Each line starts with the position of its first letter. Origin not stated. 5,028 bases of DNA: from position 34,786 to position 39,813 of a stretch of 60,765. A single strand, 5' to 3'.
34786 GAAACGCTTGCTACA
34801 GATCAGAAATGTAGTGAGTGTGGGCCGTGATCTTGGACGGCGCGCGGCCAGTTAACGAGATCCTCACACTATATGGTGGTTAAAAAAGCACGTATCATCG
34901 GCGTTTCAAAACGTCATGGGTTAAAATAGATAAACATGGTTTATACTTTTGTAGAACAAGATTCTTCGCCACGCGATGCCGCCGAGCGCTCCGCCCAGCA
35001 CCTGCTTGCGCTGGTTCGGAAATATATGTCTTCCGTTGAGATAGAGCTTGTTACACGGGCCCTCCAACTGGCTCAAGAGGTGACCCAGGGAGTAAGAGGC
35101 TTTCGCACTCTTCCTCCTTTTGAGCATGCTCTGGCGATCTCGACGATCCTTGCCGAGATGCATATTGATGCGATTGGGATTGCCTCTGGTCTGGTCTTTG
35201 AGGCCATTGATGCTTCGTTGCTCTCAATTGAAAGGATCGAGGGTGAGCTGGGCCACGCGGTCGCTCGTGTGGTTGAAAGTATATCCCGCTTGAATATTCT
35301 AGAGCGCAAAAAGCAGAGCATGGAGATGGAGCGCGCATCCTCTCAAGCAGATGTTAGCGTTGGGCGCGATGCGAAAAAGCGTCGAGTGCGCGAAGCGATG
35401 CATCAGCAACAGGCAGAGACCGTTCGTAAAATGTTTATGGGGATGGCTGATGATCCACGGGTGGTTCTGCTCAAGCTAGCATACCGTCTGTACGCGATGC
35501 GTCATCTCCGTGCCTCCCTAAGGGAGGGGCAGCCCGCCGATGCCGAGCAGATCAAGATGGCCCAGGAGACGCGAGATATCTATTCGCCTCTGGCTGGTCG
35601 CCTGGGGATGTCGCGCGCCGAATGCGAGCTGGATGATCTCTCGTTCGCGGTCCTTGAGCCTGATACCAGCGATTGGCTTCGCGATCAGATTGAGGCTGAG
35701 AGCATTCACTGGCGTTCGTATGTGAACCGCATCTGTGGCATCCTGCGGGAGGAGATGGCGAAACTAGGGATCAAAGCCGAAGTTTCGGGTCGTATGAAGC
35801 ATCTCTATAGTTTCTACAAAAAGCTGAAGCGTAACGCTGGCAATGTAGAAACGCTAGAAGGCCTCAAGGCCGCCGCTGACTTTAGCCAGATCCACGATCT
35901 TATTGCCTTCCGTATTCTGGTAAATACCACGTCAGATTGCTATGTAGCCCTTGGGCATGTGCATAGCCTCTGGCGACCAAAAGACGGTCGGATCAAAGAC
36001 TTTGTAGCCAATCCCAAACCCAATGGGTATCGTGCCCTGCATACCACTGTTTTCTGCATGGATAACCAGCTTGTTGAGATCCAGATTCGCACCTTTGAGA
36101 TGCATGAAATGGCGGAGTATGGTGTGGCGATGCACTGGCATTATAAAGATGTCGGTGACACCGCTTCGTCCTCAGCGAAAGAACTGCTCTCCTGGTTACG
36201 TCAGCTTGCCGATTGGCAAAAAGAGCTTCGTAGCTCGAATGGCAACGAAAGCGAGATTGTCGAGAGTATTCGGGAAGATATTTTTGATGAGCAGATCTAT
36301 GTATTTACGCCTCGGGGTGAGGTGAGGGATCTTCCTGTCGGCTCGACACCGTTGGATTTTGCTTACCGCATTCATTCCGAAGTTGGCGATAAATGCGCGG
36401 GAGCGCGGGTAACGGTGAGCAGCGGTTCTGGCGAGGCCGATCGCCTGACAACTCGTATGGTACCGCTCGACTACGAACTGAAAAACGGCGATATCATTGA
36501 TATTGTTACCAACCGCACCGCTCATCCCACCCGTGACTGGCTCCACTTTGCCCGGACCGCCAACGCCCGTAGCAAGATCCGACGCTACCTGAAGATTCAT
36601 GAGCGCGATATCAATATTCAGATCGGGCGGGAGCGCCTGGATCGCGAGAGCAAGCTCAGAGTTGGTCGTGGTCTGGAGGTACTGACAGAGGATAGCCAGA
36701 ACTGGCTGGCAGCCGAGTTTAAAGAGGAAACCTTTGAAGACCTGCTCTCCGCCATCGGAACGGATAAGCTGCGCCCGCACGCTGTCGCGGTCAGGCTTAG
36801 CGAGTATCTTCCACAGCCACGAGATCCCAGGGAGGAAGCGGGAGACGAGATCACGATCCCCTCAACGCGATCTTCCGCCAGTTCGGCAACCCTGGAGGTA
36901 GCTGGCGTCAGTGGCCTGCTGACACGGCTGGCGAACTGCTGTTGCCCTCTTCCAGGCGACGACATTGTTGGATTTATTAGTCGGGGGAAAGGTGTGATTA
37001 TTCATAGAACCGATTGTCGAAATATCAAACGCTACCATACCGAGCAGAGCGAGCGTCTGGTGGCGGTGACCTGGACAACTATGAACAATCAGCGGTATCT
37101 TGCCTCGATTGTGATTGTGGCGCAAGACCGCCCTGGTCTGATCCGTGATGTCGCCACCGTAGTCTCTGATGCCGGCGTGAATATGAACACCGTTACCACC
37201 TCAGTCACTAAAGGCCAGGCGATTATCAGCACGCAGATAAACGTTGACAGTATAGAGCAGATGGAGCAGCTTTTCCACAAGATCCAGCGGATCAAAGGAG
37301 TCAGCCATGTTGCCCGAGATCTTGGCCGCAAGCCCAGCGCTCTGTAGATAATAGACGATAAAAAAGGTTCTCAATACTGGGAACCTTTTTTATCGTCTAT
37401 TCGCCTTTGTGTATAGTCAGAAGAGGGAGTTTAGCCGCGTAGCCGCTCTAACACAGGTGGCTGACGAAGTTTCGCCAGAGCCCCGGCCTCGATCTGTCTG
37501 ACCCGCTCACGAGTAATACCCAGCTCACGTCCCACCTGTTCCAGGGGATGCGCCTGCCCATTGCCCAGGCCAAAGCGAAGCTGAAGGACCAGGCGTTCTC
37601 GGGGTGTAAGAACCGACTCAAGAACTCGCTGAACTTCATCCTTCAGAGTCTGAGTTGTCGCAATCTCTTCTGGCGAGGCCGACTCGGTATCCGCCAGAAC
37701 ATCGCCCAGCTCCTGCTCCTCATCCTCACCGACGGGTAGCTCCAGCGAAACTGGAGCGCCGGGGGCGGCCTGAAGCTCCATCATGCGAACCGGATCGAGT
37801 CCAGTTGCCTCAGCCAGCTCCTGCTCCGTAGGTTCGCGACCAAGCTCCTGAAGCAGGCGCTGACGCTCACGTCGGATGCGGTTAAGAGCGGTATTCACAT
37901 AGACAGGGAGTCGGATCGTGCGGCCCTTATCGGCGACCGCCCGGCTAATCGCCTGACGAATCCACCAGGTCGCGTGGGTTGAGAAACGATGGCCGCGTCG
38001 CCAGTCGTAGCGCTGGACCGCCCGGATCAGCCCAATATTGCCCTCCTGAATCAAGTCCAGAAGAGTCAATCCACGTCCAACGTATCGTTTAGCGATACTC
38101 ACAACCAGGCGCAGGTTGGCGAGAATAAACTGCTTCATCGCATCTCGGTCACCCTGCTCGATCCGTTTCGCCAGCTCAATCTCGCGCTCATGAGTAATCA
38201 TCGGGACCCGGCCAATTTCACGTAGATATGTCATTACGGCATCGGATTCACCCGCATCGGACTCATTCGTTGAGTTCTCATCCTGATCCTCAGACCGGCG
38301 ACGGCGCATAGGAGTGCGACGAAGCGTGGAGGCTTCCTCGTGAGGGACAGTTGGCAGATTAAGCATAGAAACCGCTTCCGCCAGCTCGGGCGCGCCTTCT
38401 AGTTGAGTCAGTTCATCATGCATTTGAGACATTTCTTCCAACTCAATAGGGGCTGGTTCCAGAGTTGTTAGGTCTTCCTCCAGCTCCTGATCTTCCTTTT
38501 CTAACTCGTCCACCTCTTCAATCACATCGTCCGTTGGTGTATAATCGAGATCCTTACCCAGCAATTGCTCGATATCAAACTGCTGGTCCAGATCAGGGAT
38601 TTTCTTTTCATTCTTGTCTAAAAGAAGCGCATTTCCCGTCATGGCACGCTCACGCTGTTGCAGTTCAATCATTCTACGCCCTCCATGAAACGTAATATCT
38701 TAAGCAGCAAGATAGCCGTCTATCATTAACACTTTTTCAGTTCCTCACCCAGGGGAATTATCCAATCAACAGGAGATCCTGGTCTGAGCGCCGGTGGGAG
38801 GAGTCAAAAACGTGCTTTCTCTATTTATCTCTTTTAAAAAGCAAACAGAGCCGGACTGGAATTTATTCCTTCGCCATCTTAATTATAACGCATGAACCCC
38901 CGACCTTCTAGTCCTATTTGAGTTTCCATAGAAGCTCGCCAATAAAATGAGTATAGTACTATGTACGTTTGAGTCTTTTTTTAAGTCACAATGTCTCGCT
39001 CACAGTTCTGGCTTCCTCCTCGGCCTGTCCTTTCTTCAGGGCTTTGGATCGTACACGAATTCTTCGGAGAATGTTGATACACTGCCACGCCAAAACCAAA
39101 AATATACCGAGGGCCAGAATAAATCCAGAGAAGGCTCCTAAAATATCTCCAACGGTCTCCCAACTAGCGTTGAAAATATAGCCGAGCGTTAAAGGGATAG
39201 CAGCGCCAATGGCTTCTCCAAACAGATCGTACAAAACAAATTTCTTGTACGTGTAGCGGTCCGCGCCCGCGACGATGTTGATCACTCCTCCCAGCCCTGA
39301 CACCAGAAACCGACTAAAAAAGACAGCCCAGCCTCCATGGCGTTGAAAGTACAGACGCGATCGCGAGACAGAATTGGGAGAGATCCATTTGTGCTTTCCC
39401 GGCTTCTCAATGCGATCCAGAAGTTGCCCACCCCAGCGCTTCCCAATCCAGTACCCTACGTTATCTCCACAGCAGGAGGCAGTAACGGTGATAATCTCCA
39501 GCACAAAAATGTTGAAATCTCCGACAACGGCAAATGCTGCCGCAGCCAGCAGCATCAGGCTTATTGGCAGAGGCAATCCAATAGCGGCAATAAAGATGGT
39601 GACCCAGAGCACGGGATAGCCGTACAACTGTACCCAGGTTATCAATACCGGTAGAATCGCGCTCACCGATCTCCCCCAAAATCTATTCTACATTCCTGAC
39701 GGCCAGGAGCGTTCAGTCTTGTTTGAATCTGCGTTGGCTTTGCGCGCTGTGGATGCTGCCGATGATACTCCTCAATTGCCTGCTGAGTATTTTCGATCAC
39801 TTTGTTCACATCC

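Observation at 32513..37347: Tandem RelA/SpoT homologues: an intact bifunctional Rel followed by a paralogue with a dead hydrolase domain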

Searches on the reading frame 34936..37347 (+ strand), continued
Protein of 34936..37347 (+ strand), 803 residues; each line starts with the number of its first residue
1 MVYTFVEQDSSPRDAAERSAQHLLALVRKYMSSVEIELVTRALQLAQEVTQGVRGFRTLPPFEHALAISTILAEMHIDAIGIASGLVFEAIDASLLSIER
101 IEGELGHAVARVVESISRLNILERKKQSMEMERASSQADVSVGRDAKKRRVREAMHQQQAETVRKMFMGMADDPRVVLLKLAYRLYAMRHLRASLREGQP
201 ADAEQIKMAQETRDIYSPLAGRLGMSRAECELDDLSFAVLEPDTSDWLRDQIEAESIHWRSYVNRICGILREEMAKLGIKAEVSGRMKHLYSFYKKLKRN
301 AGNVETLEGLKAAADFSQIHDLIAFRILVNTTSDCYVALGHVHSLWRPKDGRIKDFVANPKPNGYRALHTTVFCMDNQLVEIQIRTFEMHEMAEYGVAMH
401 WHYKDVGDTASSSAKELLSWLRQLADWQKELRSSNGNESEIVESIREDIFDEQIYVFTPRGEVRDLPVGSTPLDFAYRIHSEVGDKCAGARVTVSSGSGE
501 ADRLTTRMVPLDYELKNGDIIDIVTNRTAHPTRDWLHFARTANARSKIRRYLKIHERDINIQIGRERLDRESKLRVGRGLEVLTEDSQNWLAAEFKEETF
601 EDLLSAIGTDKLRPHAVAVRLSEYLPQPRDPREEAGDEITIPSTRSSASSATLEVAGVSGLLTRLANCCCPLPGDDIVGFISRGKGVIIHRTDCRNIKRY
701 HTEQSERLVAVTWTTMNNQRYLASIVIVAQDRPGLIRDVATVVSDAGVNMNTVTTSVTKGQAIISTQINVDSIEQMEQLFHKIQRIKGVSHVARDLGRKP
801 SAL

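Call 10: find_related_loci(query=window:34936-37344:+, collection=genome_contigs, flank=6000)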
Query window:34936-37344:+ (803 aa) in genome_contigs; peptide patterns used: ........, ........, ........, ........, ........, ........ (x = any residue, [..] = any of these).
123 stretches matched a pattern; 82 encode a relative of the query (tblastn E <= 1e-3); the best 80 are kept; 80 distinct loci.
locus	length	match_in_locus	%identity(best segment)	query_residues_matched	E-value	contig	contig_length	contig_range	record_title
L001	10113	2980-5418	71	1-799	0e+0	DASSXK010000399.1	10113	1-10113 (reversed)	MAG TPA_asm: Ktedonobacteraceae bacterium isolate SMAG_U648 k141_1144753, whole genome shotgun sequence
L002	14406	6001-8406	64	1-796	0e+0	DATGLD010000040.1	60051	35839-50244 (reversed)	MAG TPA_asm: Ktedonobacteraceae bacterium isolate SMAG_U9877 k141_527368, whole genome shotgun sequence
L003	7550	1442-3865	64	1-798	0e+0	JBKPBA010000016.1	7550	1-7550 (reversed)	MAG: Chloroflexota bacterium isolate GB_EKS_MAG_00091 GB_EKS_000000360497, whole genome shotgun sequence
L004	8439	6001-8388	65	16-799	0e+0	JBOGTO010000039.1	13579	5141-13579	MAG: Ktedonobacteraceae bacterium isolate TC-B4_metabat2.bin.17 k127_43641, whole genome shotgun sequence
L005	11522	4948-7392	64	1-800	0e+0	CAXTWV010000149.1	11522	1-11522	MAG TPA_asm: uncultured Ktedonobacteraceae bacterium isolate public_SRR14722087_metawrap_bin.1 genome assembly, contig:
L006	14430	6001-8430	64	1-797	0e+0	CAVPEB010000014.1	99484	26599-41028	MAG: uncultured Chloroflexia bacterium isolate MFD00008.bin.2.120 genome assembly, contig: contig_11645, whole genome sh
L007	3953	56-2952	63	1-799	0e+0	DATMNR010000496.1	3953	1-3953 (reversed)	MAG TPA_asm: Ktedonobacteraceae bacterium isolate SMAG_U12855 k141_4278743, whole genome shotgun sequence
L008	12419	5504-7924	64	1-798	0e+0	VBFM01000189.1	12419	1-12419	MAG: Chloroflexi bacterium isolate CF_52 14_1009_12_20cm_scaffold_6480, whole genome shotgun sequence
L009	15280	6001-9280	65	7-802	0e+0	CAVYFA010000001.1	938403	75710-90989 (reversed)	MAG: uncultured Chloroflexia bacterium isolate MFD09603.bin.2.172 genome assembly, contig: contig_1035, whole genome sho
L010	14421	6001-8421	63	1-798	0e+0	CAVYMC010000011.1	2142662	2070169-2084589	MAG: uncultured Chloroflexia bacterium isolate MFD01299.bin.2.120 genome assembly, contig: contig_7523, whole genome sho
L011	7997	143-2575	63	1-799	0e+0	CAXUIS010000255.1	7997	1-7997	MAG TPA_asm: uncultured Ktedonobacteraceae bacterium isolate public_SRR14722098_metawrap_bin.4 genome assembly, contig:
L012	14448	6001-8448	63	1-803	0e+0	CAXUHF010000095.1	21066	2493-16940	MAG TPA_asm: uncultured Ktedonobacteraceae bacterium isolate public_SRR14722078_metawrap_bin.4 genome assembly, contig:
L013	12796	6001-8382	65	20-801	0e+0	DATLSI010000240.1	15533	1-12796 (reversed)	MAG TPA_asm: Ktedonobacteraceae bacterium isolate SMAG_U13926 k141_148920, whole genome shotgun sequence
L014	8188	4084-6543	61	1-798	0e+0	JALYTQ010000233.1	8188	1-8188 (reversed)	MAG: Chloroflexota bacterium isolate LIV bin34 SD1462_NODE_2085_length_8188_cov_1.353802, whole genome shotgun sequence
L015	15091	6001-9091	63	1-800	0e+0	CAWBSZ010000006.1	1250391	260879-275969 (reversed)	MAG: uncultured Chloroflexia bacterium isolate MFD04580.bin.3.141 genome assembly, contig: contig_9482, whole genome sho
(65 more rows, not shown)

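Call 58: find_encoding_contigs(protein=window:34936-37347:+, flank=3000, max_places=3)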
Protein window:34936-37347:+ (803 aa): no gene with exactly this product is on record in the collection.

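Call 59: find_encoding_contigs(protein=P0001, flank=3000, max_places=3)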
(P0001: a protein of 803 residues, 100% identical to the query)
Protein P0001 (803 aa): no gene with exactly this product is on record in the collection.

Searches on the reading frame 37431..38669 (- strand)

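Call 50: search_protein_families(library=pfam, proteins=[window:37431-38669:-], max_evalue=0.001)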
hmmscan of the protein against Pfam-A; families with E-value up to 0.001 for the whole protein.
window:37431-38669:- (412 aa): 4 families
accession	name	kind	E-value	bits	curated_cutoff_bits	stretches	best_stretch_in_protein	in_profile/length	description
PF04542.20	Sigma70_r2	-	3.7e-21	75.1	24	1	182-251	2-71/71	Sigma-70 region 2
PF04539.22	Sigma70_r3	-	7.6e-20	71.3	25.3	1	261-335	2-76/78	Sigma-70 region 3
PF04545.22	Sigma70_r4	-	5.2e-18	64.7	24.1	1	353-403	4-50/50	Sigma-70, region 4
PF00140.25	Sigma70_r1_2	-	8.4e-14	51.7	22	1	143-175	1-33/34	Sigma-70 factor, region 1.2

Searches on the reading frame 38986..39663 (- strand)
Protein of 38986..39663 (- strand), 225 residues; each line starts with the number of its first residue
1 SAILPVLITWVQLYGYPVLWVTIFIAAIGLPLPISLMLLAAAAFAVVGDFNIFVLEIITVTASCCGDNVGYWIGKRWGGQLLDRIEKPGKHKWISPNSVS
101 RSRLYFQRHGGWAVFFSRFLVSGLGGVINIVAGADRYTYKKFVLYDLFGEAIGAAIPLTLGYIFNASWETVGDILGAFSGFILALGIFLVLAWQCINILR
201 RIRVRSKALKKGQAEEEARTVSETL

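Call 50: search_protein_families(library=pfam, proteins=[window:38986-39663:-], max_evalue=0.001)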
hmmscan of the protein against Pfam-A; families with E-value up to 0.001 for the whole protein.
window:38986-39663:- (225 aa): 1 family
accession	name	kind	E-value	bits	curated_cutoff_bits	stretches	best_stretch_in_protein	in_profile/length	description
PF09335.16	VTT_dom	-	4.1e-16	60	33.9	1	33-162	2-122/123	VTT domain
